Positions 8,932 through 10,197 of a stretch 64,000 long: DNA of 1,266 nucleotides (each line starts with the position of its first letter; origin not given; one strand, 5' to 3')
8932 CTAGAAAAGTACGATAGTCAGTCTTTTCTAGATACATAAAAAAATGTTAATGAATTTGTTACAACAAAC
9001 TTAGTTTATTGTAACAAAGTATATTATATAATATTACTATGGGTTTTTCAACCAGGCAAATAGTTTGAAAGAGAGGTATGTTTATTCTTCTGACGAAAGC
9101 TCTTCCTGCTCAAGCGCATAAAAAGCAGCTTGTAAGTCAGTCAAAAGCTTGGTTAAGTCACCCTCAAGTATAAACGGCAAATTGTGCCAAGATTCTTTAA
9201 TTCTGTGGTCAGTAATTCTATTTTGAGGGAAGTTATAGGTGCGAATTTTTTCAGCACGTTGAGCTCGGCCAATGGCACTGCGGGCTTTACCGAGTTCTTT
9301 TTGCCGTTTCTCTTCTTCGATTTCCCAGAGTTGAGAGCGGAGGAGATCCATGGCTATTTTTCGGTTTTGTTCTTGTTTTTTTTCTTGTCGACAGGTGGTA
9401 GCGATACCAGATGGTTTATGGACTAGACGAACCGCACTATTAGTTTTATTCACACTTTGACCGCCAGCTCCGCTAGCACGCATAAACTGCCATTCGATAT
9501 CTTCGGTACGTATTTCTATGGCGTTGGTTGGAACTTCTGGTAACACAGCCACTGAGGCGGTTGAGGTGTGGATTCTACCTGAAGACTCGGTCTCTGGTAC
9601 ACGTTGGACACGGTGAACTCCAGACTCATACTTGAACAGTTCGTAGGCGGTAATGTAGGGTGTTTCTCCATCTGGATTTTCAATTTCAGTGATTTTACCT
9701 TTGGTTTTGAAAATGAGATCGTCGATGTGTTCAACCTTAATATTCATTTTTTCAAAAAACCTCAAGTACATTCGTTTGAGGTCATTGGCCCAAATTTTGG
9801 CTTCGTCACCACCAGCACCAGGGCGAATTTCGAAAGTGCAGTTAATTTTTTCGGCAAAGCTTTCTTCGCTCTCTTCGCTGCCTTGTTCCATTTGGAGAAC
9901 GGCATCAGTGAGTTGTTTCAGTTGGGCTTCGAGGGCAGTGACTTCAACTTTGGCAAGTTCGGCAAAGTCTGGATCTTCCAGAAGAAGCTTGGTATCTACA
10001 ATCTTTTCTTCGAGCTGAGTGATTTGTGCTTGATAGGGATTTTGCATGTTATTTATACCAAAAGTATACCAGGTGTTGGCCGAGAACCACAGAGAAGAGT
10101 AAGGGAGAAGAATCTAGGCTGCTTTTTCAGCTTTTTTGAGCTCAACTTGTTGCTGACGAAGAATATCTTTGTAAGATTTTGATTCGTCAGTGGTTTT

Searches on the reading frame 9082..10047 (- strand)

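Call 32: search_protein_families(library=pfam, proteins=[window:9082-10047:-], max_evalue=0.001)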
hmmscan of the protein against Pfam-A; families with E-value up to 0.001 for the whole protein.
window:9082-10047:- (321 aa): 2 families
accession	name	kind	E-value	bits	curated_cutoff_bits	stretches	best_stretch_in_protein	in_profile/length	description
PF03462.23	PCRF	-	5.4e-38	131.2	24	1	8-166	43-194/194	PCRF domain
PF00472.26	RF-1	-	1.1e-36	125.7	35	1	176-282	4-116/116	RF-1 domain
